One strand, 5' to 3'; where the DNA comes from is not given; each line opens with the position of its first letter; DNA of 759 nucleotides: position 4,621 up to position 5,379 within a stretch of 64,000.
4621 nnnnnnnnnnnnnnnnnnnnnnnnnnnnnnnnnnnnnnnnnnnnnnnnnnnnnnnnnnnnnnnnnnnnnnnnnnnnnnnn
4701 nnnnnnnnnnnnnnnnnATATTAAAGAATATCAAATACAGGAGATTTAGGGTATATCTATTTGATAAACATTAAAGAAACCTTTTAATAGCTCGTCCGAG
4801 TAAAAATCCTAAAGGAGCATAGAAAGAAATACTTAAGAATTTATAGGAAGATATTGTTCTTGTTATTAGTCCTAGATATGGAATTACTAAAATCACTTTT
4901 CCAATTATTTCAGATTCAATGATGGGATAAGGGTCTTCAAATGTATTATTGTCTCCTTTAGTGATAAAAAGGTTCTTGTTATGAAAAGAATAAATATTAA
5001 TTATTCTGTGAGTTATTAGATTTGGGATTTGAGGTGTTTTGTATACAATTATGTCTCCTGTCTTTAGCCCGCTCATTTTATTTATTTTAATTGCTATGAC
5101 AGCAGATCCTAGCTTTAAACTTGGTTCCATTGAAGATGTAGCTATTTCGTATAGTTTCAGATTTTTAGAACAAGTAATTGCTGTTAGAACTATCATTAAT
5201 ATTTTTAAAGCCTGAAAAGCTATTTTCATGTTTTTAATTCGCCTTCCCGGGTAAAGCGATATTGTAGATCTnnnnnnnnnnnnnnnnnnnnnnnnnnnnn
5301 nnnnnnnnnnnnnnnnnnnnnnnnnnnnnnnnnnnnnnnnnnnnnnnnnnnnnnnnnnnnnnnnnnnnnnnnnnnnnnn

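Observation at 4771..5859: SipW-type (ER/archaeal-like) signal peptidase paired with a TasA/camelysin-like cognate substrate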

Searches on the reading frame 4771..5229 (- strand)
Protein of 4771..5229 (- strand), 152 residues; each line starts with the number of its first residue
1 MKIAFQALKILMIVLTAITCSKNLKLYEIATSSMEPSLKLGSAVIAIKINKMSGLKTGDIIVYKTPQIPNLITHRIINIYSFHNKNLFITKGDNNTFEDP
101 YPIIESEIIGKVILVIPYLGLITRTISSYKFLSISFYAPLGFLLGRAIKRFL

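Call 3: search_protein_families(library=ncbifam, proteins=[window:4771-5229:-], max_evalue=1)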
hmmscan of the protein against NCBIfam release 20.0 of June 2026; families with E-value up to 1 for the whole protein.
window:4771-5229:- (152 aa): 4 families
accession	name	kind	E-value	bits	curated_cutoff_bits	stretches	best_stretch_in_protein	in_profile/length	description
TIGR02228.1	sigpep_I_arch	equivalog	1.9e-26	92.8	51.85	1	5-124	8-131/158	signal peptidase I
NF046067.1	SigPepSipWBacil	equivalog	6.7e-19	68.2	190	1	26-130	40-144/189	signal peptidase I SipW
TIGR02227.1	sigpep_I_bact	equivalog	8.4e-09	35.5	47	1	10-78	6-76/162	signal peptidase I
TIGR02754.1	sod_Ni_protease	equivalog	0.00049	20.5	63.25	1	30-98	4-70/90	nickel-type superoxide dismutase maturation protease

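Call 4: search_protein_families(library=pfam, proteins=[window:4771-5229:-], max_evalue=1)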
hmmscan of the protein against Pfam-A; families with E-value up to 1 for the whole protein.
window:4771-5229:- (152 aa): 1 family
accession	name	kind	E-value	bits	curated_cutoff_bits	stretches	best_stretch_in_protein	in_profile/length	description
PF10502.14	Peptidase_S26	-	7e-07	29.8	22.9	1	10-67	9-67/168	Signal peptidase, peptidase S26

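Call 13: search_solved_structures(query=window:4771-5229:-, max_evalue=1, show_alignments=3)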
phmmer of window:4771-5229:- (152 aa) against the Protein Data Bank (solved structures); distinct sequences matched with E-value up to 1: 4.
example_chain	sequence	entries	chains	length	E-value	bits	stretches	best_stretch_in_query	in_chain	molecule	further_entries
7p2q_A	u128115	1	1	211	1.7e-09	41.1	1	17-141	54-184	Signal peptidase complex catalytic subunit SEC11C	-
7p2p_A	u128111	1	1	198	3.2e-09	40.2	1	15-143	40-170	Signal peptidase complex catalytic subunit SEC11A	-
9rjb_A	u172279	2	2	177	5.7e-09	39.4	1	15-144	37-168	Signal peptidase complex catalytic subunit SEC11A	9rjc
5cwn_A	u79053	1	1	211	0.0074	19.6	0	25-65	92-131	Designed helical repeat protein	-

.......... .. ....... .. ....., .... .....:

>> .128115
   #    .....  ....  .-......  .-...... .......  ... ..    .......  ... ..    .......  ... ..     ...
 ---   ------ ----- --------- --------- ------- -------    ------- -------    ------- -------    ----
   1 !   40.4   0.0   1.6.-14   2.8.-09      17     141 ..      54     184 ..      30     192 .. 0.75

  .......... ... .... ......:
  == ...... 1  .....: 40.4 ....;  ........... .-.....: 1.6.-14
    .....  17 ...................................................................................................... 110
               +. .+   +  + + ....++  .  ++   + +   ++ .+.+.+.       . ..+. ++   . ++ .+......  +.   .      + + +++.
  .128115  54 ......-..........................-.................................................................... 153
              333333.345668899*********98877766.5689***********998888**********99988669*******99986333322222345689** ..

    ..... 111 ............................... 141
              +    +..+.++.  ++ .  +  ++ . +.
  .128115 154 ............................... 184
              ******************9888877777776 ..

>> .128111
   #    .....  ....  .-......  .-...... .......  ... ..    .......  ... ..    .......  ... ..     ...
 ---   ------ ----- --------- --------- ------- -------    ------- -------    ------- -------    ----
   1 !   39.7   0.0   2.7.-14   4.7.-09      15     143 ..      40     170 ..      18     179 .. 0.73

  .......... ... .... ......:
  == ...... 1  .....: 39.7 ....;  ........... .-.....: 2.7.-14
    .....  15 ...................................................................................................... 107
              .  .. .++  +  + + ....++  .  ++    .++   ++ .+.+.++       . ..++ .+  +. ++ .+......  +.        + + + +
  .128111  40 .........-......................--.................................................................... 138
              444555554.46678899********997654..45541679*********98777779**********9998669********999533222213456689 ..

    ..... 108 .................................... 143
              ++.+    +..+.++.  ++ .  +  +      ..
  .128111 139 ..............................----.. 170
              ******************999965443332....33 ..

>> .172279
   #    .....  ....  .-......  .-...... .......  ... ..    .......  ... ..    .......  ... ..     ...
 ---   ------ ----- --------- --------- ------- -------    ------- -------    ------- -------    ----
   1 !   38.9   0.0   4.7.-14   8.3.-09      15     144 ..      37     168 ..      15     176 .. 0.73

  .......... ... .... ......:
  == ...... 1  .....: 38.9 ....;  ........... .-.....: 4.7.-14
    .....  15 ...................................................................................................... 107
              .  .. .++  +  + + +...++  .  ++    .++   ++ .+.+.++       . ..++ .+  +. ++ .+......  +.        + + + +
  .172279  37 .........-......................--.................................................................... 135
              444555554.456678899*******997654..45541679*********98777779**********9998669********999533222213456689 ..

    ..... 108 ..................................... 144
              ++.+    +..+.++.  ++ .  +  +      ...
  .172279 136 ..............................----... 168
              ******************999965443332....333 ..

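Call 31: find_homologous_proteins(query=window:4771-5229:-, max_evalue=0.001)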
Query window:4771-5229:- (152 aa): 197 proteins with E <= 0.001 among 232 candidates; the best 120 are listed.
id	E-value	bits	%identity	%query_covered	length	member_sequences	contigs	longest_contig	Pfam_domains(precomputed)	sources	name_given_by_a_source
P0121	2.3e-83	295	100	93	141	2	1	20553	PF10502.15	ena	-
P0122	1.3e-46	176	59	95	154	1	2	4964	PF10502.15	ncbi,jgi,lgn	ncbi:MAG: signal peptidase I [Patescibacteria group bacterium]|jgi:signal peptidase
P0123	1.8e-40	156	58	86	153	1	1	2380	-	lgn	-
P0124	3.4e-22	97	55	63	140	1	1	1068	PF10502.15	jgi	-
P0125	3.4e-22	97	55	63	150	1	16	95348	PF10502.15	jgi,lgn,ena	jgi:signal peptidase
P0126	4.3e-22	97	55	63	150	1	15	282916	PF10502.15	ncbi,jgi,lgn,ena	jgi:signal peptidase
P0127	4.4e-22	97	41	86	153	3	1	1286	-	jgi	jgi:signal peptidase I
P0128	6.9e-22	96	40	93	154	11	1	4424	PF00717.29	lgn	-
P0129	3.9e-16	77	40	81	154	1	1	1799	-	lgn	-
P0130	9.0e-15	73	39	84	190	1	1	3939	PF10502.15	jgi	jgi:signal peptidase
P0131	1.6e-14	72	50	64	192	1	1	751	PF00717.29,PF10502.15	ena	-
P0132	3.1e-14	71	34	79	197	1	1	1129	-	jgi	jgi:signal peptidase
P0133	4.8e-14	71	51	64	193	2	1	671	PF10502.15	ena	-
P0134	8.6e-14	70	45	68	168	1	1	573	PF00717.29,PF10502.15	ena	-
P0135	1.6e-13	69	45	68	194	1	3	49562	PF00717.29,PF10502.15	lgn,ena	-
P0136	2.9e-13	68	44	64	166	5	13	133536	-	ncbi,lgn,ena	-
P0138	3.2e-13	68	43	64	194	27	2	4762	PF00717.29,PF10502.15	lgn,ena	-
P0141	3.7e-13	68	43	68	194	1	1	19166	PF00717.29,PF10502.15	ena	-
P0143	4.6e-13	67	45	68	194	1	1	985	PF00717.29,PF10502.15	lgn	-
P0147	1.3e-12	66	45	65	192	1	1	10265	PF00717.29,PF10502.15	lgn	-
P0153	4.3e-12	64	37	91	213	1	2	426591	PF10502.15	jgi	jgi:signal peptidase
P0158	1.6e-11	62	45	64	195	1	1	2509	PF00717.29,PF10502.15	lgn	-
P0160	2.9e-11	62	44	63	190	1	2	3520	PF00717.29,PF10502.15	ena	-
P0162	3.1e-11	61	44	63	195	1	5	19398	PF00717.29,PF10502.15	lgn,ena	-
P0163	3.3e-11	61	37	74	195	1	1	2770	PF00717.29,PF10502.15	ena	-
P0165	4.4e-11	61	41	73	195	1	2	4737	PF10502.15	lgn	-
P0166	4.5e-11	61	37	83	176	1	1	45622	PF10502.15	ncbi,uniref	ncbi:signal peptidase I [Clostridium sp.]|uniref:signal peptidase I n=1 Tax=Clostridium sp. TaxID=15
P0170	1.7e-10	59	34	79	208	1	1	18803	PF10502.15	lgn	-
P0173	3.9e-10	58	39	67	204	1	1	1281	PF10502.15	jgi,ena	jgi:signal peptidase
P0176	4.9e-10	58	40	75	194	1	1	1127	PF10502.15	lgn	-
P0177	5.4e-10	57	39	67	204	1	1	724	PF10502.15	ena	-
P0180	5.9e-10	57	33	80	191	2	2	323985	PF10502.15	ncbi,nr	ncbi:signal peptidase I [Bacillus sp. ISL-45]|nr:signal peptidase I [Bacillus sp. ISL-45] MBT2663892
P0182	6.2e-10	57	42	68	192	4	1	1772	PF00717.29,PF10502.15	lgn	-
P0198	2.1e-9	55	39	59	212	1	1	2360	PF10502.15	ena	-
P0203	3.8e-9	55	35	75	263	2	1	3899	PF10502.15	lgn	-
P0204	4.1e-9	55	34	75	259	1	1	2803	PF10502.15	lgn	-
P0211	6.2e-9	54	35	74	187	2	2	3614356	PF10502.15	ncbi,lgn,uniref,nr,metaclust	ncbi:signal peptidase I SipW [Numidum massiliense]|uniref:signal peptidase I SipW n=1 Tax=Numidum ma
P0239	4.6e-8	51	31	82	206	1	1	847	PF10502.15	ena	-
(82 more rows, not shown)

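Call 51: find_encoding_contigs(protein=P0128, flank=4000, max_places=3)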
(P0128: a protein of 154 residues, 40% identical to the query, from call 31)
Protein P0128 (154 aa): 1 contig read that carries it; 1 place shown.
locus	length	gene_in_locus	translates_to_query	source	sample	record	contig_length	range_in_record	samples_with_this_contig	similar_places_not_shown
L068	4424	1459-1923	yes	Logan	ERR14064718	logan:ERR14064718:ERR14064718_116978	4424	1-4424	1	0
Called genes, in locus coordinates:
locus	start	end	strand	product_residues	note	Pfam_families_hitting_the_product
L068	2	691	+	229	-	PF20582:UPF0758_N, PF04002:RadC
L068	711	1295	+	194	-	-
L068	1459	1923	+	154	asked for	PF00717:Peptidase_S24 (weak)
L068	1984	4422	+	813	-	?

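Call 52: find_encoding_contigs(protein=P0136, flank=4000, max_places=3)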
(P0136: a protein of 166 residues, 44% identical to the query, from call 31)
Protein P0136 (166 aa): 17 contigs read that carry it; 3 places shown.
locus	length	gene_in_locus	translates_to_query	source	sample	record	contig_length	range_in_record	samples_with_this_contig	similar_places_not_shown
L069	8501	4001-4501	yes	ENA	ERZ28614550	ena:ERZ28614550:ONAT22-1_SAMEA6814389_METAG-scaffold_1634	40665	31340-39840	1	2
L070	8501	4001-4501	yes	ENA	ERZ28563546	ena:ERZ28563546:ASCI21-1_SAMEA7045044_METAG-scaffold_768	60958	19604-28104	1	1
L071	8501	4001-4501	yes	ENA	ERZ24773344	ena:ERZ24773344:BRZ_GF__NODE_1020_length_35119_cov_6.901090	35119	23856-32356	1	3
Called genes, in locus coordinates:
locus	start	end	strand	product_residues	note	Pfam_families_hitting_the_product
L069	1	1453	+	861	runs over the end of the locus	PF00912:Transgly, PF00905:Transpeptidase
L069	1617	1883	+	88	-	PF01476:LysM (faint)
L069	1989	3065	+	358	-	-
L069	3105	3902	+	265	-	-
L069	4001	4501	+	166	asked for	-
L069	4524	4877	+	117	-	-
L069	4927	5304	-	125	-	-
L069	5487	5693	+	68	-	-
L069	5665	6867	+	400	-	PF13786:DUF4179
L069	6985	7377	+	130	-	PF00903:Glyoxalase, PF13669:Glyoxalase_4 (weak)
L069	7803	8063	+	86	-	-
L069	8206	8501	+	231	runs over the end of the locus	-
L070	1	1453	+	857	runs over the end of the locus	PF00912:Transgly, PF00905:Transpeptidase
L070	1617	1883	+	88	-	PF01476:LysM (faint)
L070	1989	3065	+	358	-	-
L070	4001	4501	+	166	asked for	-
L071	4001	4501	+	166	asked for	-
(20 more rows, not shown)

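Call 59: find_encoding_contigs(protein=P0126, flank=4000, max_places=2)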
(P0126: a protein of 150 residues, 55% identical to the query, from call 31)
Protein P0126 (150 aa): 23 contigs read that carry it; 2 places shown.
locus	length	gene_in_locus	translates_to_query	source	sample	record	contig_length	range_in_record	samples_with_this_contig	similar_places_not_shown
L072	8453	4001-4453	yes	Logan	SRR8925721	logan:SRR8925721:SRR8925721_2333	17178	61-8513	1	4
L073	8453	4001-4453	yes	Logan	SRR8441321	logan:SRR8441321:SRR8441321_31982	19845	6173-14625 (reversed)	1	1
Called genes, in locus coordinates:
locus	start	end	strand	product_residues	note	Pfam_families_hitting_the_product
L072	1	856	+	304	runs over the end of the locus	?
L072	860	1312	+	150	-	PF01196:Ribosomal_L17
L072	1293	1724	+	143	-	PF00572:Ribosomal_L13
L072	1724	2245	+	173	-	PF00380:Ribosomal_S9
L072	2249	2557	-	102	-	PF12844:HTH_19 (weak), PF13560:HTH_31 (weak), PF01381:HTH_3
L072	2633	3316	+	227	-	PF20582:UPF0758_N, PF04002:RadC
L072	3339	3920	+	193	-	-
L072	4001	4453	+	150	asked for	PF10502:Peptidase_S26 (weak)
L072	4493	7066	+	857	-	PF13173:AAA_14 (faint), PF00158:Sigma54_activat (faint), PF00004:AAA, PF17871:AAA_lid_9, PF00004:AAA (weak), PF07724:AAA_2, PF07728:AAA_5, PF10431:ClpB_D2-small, +4 more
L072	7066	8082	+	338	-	PF03462:PCRF, PF00472:RF-1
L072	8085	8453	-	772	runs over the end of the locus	PF13491:FtsK_4TM, PF17854:FtsK_alpha, PF01580:FtsK_SpoIIIE, PF09397:FtsK_gamma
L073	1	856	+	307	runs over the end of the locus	PF01193:RNA_pol_L, PF01000:RNA_pol_A_bac, PF03118:RNA_pol_A_CTD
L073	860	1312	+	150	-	PF01196:Ribosomal_L17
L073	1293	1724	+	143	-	PF00572:Ribosomal_L13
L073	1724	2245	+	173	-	PF00380:Ribosomal_S9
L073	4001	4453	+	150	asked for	PF10502:Peptidase_S26 (weak)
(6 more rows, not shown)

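Call 60: find_encoding_contigs(protein=P0130, flank=4000, max_places=2)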
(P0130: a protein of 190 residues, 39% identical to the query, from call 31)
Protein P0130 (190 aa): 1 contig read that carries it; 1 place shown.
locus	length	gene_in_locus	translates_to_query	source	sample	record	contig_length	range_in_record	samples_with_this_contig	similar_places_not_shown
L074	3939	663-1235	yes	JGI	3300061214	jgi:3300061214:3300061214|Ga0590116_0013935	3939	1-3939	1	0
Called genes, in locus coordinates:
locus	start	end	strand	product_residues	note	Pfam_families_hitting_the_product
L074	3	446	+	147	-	?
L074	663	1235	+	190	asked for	PF10502:Peptidase_S26 (faint)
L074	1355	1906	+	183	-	PF12389:Peptidase_M73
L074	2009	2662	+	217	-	PF12389:Peptidase_M73 (weak)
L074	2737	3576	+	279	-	-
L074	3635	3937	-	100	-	?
